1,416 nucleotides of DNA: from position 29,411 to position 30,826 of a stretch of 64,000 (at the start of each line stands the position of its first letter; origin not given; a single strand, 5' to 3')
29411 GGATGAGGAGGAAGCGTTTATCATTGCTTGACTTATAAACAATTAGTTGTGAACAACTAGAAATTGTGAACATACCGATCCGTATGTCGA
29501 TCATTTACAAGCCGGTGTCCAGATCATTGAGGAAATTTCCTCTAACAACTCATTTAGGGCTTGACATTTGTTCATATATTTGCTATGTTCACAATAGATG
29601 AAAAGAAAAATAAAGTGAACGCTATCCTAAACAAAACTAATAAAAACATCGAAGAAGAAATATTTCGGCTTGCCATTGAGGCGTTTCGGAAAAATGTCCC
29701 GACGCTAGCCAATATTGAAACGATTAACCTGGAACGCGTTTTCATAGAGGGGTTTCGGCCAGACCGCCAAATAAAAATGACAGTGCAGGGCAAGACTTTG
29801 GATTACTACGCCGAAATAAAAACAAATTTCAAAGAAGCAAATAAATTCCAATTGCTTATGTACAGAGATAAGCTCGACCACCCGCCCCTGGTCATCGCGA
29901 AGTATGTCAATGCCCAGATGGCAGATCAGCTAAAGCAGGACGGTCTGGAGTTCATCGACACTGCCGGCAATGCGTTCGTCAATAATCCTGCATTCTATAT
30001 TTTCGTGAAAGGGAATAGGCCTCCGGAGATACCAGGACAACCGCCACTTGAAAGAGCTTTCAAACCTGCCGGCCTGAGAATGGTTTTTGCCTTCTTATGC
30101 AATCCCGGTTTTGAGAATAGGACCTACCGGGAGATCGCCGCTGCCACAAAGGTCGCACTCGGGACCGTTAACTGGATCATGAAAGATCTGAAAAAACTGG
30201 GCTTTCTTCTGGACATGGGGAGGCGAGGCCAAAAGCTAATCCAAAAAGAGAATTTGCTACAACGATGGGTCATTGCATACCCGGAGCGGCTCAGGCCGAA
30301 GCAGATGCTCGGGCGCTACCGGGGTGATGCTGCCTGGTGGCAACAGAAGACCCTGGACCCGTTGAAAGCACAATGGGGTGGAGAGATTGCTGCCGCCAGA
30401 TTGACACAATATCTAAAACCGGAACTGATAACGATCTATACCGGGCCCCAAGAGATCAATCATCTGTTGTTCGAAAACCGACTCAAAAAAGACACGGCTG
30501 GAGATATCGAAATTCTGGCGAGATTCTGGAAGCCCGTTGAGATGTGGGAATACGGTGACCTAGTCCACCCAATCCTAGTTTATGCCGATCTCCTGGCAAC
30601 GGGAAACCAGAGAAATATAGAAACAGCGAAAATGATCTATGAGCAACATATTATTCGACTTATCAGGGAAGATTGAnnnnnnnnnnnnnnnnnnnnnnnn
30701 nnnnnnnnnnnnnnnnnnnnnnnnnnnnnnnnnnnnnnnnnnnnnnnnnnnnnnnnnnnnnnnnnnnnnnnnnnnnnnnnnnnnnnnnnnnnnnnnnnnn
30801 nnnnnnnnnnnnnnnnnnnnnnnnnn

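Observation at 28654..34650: Toxin-antitoxin / abortive-infection island I: mazEF, AbiEi/AbiEii-like, truncated DUF4143 ATPase, hicAB, phd-relE, RHH-relE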

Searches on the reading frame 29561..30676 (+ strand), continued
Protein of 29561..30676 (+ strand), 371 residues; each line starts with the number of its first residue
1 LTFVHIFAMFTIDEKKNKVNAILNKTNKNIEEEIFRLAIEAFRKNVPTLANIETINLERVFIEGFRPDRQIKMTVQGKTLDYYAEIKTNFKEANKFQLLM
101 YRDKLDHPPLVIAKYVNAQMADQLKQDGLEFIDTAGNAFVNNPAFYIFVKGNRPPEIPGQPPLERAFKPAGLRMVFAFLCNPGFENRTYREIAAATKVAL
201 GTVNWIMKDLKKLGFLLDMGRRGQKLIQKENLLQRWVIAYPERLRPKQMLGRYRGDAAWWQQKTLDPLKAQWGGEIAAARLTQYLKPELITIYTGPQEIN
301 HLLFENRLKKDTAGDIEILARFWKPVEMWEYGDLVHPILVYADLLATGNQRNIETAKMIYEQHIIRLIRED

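Call 43: find_related_loci(query=A1, collection=metagenome_contigs, flank=3000)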
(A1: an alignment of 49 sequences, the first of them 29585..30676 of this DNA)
Query A1 (363 aa) in metagenome_contigs; peptide patterns used: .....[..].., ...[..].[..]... (x = any residue, [..] = any of these).
600 stretches matched a pattern (row limit reached: there are more); 521 encode a relative of the query (tblastn E <= 1e-3); the best 80 are kept; 80 distinct loci.
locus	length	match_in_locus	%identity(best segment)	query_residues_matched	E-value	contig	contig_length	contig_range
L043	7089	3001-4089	78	1-363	0e+0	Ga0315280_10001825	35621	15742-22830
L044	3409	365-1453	75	1-363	0e+0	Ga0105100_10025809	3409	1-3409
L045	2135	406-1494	75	1-363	0e+0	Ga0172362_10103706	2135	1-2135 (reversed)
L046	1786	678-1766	72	1-363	0e+0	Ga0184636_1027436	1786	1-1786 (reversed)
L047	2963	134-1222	75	1-363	0e+0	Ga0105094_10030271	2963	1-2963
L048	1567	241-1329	72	1-363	0e+0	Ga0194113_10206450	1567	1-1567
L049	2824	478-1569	71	1-363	0e+0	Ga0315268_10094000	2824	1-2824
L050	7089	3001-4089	70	1-363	6e-177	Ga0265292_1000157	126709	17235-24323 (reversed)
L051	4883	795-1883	70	1-363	8e-178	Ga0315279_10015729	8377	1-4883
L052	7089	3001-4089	71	1-363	3e-175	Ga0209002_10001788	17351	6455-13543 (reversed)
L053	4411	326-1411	70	1-363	3e-178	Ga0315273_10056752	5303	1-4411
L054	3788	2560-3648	70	1-363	0e+0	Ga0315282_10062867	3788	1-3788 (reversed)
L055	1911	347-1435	70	1-363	0e+0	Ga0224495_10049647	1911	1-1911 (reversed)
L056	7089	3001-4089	69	1-363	1e-171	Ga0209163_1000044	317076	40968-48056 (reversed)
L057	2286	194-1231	71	15-363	0e+0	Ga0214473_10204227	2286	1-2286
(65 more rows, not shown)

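Call 44: predict_structure(alignment_id=A1)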
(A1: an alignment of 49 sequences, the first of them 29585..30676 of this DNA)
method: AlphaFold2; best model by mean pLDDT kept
length: 363 residues; sequences in the alignment: 49
mean_pLDDT: 58.8   pTM: 0.37
mean pLDDT of the five models: 58.8, 57.0, 56.7, 55.4, 54.9
residues with pLDDT >= 90: 1; 70-90: 149; 50-70: 59; < 50: 154
segments of 3 or more residues with pLDDT < 50: 1-3, 6-8, 10-15, 136-153, 237-288, 294-363
pLDDT, mean of each block of 10 residues (from residue 1): 47 53 81 68 60 71 75 85 81 84 80 76 77 54 35 60 76 78 81 86 86 81 70 52 32 32 28 29 39 47 35 31 36 42 42 34 28
secondary structure, 60 per line:
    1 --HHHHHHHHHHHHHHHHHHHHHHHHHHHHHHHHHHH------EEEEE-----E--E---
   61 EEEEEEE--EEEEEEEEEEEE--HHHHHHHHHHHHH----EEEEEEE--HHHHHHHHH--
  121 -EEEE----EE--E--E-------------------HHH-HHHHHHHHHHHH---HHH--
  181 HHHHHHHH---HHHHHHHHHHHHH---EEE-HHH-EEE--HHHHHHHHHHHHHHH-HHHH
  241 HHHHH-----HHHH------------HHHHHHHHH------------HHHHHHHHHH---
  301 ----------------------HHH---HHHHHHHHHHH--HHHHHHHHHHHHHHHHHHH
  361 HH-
elements in order: H3-37 E44-48 E61-67 E70-81 H84-96 E101-107 H110-118 E122-125 H161-172 H181-188 H192-204 E208-210 E216-218 H221-235 H237-245 H251-254 H267-275 H288-297 H329-339 H342-362

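Call 62: search_protein_families(library=pfam, alignment_id=A3, max_evalue=1)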
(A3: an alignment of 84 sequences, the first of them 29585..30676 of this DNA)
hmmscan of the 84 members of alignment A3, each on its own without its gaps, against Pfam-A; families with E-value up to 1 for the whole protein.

A. member 1, window:29585-30676:+ (363 aa): 3 families
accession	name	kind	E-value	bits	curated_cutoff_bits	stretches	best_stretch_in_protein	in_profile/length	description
PF09952.14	AbiEi_2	-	2.4e-42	145.1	21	1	217-356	1-142/143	Transcriptional regulator, AbiEi antitoxin, Type IV TA system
PF13412.12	HTH_24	-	0.00012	22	21.9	1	180-207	19-46/48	Winged helix-turn-helix DNA-binding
PF04545.22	Sigma70_r4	-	0.095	12.7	24.1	1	164-200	13-42/50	Sigma-70, region 4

B. families by the number of members that match (of 84 scanned): 60 families (the first 25 are shown)
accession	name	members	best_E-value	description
PF09952.14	AbiEi_2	84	9.3e-46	Transcriptional regulator, AbiEi antitoxin, Type IV TA system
PF13412.12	HTH_24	33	0.00012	Winged helix-turn-helix DNA-binding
PF05732.17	RepL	19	0.00036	Firmicute plasmid replication protein (RepL)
PF13545.12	HTH_Crp_2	17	0.00062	Crp-like helix-turn-helix domain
PF01978.25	TrmB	17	0.001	Sugar-specific transcriptional regulator TrmB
PF09339.16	HTH_IclR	12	0.0091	IclR helix-turn-helix domain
PF12802.13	MarR_2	9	0.00091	MarR family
PF01047.28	MarR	8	0.0079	MarR family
PF13730.12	HTH_36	7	0.0085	Helix-turn-helix domain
PF22451.2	NirdL-like_HTH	7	0.0094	Siroheme decarboxylase NirDL-like HTH domain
PF08281.18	Sigma70_r4_2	6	0.0058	Sigma-70, region 4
PF00356.27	LacI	5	0.0046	Bacterial regulatory proteins, lacI family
PF01939.22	NucS_C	4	0.00015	Endonuclease NucS C-terminal domain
PF03984.19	DUF346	3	0.098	Repeat of unknown function (DUF346)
PF25213.1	HVO_A0261_N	2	0.022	HVO_A0261 N-terminal domain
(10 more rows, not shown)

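Call 63: search_solved_structures(query=A3, max_evalue=10, show_alignments=3)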
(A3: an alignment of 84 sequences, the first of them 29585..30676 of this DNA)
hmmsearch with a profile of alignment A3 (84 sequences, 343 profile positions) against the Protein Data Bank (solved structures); distinct sequences matched with E-value up to 10: 6.
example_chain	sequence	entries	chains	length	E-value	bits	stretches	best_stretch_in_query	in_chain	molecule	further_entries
6jbx_A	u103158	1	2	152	0.058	15.4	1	164-221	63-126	Fatty acid biosynthesis transcriptional regulator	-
5kph_A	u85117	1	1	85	0.22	13.5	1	6-79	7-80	De novo Beta Sheet Design Protein OR485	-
2qop_A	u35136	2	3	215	0.75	11.8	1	132-181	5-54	HTH-type transcriptional regulator acrR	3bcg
5vl9_A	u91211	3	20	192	0.88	11.5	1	154-192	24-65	Regulatory protein TetR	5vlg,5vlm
2np5_A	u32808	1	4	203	1.4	10.9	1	147-179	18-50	Transcriptional regulator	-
1ooe_A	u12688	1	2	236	1.7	10.6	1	227-261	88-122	Dihydropteridine reductase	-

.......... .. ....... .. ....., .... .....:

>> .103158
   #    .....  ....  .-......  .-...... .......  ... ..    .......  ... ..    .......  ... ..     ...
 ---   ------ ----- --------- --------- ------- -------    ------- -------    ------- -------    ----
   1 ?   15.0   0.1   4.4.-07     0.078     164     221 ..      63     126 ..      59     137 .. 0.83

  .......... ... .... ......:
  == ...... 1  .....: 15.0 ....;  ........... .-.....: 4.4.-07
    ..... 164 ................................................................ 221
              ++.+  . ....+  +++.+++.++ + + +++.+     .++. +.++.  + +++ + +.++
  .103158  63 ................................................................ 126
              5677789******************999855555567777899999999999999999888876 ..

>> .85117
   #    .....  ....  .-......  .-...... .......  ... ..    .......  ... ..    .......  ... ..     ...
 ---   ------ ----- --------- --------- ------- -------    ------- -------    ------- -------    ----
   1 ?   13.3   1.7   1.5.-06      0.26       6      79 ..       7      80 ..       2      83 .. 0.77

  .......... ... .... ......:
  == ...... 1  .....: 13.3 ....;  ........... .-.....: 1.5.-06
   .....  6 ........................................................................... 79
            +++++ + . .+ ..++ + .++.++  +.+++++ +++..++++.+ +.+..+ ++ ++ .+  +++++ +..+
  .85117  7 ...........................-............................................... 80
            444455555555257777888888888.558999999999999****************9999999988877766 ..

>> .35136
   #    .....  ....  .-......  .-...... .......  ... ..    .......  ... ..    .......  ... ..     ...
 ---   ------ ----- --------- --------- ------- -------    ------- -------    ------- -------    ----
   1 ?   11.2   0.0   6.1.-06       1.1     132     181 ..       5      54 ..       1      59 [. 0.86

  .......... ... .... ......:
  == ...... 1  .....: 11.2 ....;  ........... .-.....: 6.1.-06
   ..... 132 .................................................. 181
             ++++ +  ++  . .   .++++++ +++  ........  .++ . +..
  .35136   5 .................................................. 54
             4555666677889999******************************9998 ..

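Call 78: fold_search(model_id=the predicted structure, library=pdb)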
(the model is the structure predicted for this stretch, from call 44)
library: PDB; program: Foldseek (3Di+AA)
matches with E <= 10: 1121; with E <= 0.001: 0
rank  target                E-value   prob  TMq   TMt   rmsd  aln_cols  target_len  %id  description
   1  2ph7_A                6.0e-03  0.98  0.20  0.30   6.2       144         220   17  Crystal structure of AF2093 from Archaeoglobus fulgidus (released 2007-05-08)
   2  6p4o_B                9.1e-03  0.80  0.19  0.15  21.4       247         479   12  Complex of XPB helicase with Bax1 endonuclease from Sulfurisphaera tokodaii at 3.15 Angstroms resolution (released 2020-06-03)
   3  2ph7_B                1.2e-02  0.98  0.21  0.31   6.0       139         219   16  Crystal structure of AF2093 from Archaeoglobus fulgidus (released 2007-05-08)
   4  6p4o_D                1.2e-02  0.60  0.16  0.13  21.4       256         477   12  Complex of XPB helicase with Bax1 endonuclease from Sulfurisphaera tokodaii at 3.15 Angstroms resolution (released 2020-06-03)
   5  4fx0_B                1.4e-02  1.00  0.20  0.46   8.6       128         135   19  Crystal structure of M. tuberculosis transcriptional regulator MosR (released 2012-09-26)
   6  7b5y_C                1.4e-02  0.97  0.16  0.26  17.5       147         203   16  S. agalactiae BusR in complex with its busAB-promotor DNA (released 2021-08-11)
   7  6c28_B                2.3e-02  0.99  0.19  0.41   8.1       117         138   17  Transcriptional repressor, CouR, bound to p-coumaroyl-CoA (released 2018-05-30)
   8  2hr3_B                2.5e-02  0.90  0.16  0.37   9.5       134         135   19  Crystal structure of putative transcriptional regulator protein from Pseudomonas aeruginosa PA01 at 2.4 A resolution (released 2006-09-19)
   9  7b5t_C                2.8e-02  0.96  0.17  0.28  16.2       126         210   16  S. agalactiae BusR transcription factor (released 2021-08-11)
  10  2hr3_A                3.0e-02  0.92  0.17  0.36  10.1       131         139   20  Crystal structure of putative transcriptional regulator protein from Pseudomonas aeruginosa PA01 at 2.4 A resolution (released 2006-09-19)
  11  7b5y_A                3.5e-02  0.92  0.18  0.28  17.6       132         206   17  S. agalactiae BusR in complex with its busAB-promotor DNA (released 2021-08-11)
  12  3hrt_A                3.7e-02  0.89  0.15  0.24  11.7       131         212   16  Crystal Structure of ScaR with bound Cd2+ (released 2009-06-23)
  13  3hru_A                4.0e-02  0.87  0.15  0.25  11.6       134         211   16  Crystal Structure of ScaR with bound Zn2+ (released 2009-06-23)
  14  7oz3_C                4.2e-02  0.97  0.20  0.33  17.6       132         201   14  S. agalactiae BusR in complex with its busA-promotor DNA (released 2021-08-11)
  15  7zpn_A                4.2e-02  0.82  0.17  0.40  11.2       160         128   17  Crystal Structure of IscR from Dinoroseobacter shibae (released 2023-04-26)
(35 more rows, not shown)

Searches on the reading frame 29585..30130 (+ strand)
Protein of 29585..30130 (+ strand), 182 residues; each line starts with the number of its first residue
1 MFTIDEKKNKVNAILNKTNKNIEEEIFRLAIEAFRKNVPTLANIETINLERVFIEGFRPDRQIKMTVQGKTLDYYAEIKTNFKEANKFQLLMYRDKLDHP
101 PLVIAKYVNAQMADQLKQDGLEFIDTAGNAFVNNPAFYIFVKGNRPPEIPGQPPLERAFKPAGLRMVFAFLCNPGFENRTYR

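Call 8: search_protein_families(library=pfam, max_evalue=1, proteins=[window:29585-30130:+])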
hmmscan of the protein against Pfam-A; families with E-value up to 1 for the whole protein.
window:29585-30130:+ (182 aa): 0 families

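Call 24: search_protein_representatives(protein=window:29585-30130:+)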
Query: 182 residues. Proteins with E-value up to 0.001 (for the whole library): 1205; up to 1e-10: 337; up to 1e-30: 7. The best 150 are listed.
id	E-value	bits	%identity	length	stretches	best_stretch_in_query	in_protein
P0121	5.8e-62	224.9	61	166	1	15-180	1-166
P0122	2.0e-47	177.6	53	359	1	2-182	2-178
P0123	8.1e-34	133.3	43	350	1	19-182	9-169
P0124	3.9e-32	127.8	51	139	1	18-147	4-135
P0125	5.2e-32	127.4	65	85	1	92-175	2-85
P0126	6.9e-32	127.0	43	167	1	18-181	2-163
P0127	1.7e-31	125.7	45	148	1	1-143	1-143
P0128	3.2e-30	121.6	48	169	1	60-180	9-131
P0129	3.7e-28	114.8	44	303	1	21-182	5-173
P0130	7.2e-27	110.7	39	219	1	1-182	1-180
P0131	7.3e-27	110.6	46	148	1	18-139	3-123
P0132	1.6e-26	109.5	37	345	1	20-182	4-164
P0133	1.7e-26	109.4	42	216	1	23-182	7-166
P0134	6.4e-26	107.6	39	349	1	16-182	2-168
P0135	4.8e-25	104.7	36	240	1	21-182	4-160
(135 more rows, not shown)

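Call 66: search_protein_families(library=pfam, alignment_id=A4, max_evalue=1)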
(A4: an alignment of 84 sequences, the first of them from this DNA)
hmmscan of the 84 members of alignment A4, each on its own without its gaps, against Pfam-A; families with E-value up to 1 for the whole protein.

A. member 1, seq(150 aa): 0 families

B. families by the number of members that match (of 84 scanned): 65 families (the first 25 are shown)
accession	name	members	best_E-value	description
PF03749.19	SfsA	4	0.05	Sugar fermentation stimulation protein RE domain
PF04471.18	Mrr_cat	2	0.00035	Restriction endonuclease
PF11184.13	DUF2969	2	0.0036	Protein of unknown function (DUF2969)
PF08011.17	PDDEXK_9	2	0.016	PD-(D/E)XK nuclease superfamily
PF22177.2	PBP1_XylR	2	0.074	XylR N-terminal domain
PF04009.17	DUF356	1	0.0086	Protein of unknown function (DUF356)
PF24872.1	DUF2110_N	1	0.023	DUF2110 N-terminal domain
PF08364.16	IF2_assoc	1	0.026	Bacterial translation initiation factor IF-2 associated region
PF05609.18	LAP1_C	1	0.032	Lamina-associated polypeptide 1, AAA+ activator domain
PF17189.10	Glyco_hydro_30C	1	0.035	Glycosyl hydrolase family 30 beta sandwich domain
PF04536.20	TPM_phosphatase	1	0.036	TPM domain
PF07660.19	STN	1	0.037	Secretin and TonB N terminus short domain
PF02341.20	RbcX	1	0.037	RbcX protein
PF12651.13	RHH_3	1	0.04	Ribbon-helix-helix domain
PF11208.13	DUF2992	1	0.04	Protein of unknown function (DUF2992)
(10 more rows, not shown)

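Call 67: search_solved_structures(query=A4, max_evalue=10, show_alignments=3)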
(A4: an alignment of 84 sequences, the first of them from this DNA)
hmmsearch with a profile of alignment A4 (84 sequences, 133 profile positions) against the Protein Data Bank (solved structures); distinct sequences matched with E-value up to 10: 7.
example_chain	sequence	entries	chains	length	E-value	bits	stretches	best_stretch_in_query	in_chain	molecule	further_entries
5kph_A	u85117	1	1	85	0.046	17.1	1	7-82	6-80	De novo Beta Sheet Design Protein OR485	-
6nuk_A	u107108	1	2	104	0.26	14.7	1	3-67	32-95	Ferredog-Diesel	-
4r80_A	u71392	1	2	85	0.55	13.6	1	19-82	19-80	OR486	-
9f91_I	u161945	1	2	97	2.5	11.5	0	6-31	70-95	Designed single epitope Respiratory Syncytial Virus immunogen in complex with RSV90 fab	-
9vc7_A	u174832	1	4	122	3.6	11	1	1-76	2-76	Zinc finger MYND domain-containing protein 11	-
9lp4_A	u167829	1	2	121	3.6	11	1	1-76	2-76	Zinc finger MYND domain-containing protein 11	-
5hda_A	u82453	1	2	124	3.7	10.9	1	1-76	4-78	Zinc finger MYND domain-containing protein 11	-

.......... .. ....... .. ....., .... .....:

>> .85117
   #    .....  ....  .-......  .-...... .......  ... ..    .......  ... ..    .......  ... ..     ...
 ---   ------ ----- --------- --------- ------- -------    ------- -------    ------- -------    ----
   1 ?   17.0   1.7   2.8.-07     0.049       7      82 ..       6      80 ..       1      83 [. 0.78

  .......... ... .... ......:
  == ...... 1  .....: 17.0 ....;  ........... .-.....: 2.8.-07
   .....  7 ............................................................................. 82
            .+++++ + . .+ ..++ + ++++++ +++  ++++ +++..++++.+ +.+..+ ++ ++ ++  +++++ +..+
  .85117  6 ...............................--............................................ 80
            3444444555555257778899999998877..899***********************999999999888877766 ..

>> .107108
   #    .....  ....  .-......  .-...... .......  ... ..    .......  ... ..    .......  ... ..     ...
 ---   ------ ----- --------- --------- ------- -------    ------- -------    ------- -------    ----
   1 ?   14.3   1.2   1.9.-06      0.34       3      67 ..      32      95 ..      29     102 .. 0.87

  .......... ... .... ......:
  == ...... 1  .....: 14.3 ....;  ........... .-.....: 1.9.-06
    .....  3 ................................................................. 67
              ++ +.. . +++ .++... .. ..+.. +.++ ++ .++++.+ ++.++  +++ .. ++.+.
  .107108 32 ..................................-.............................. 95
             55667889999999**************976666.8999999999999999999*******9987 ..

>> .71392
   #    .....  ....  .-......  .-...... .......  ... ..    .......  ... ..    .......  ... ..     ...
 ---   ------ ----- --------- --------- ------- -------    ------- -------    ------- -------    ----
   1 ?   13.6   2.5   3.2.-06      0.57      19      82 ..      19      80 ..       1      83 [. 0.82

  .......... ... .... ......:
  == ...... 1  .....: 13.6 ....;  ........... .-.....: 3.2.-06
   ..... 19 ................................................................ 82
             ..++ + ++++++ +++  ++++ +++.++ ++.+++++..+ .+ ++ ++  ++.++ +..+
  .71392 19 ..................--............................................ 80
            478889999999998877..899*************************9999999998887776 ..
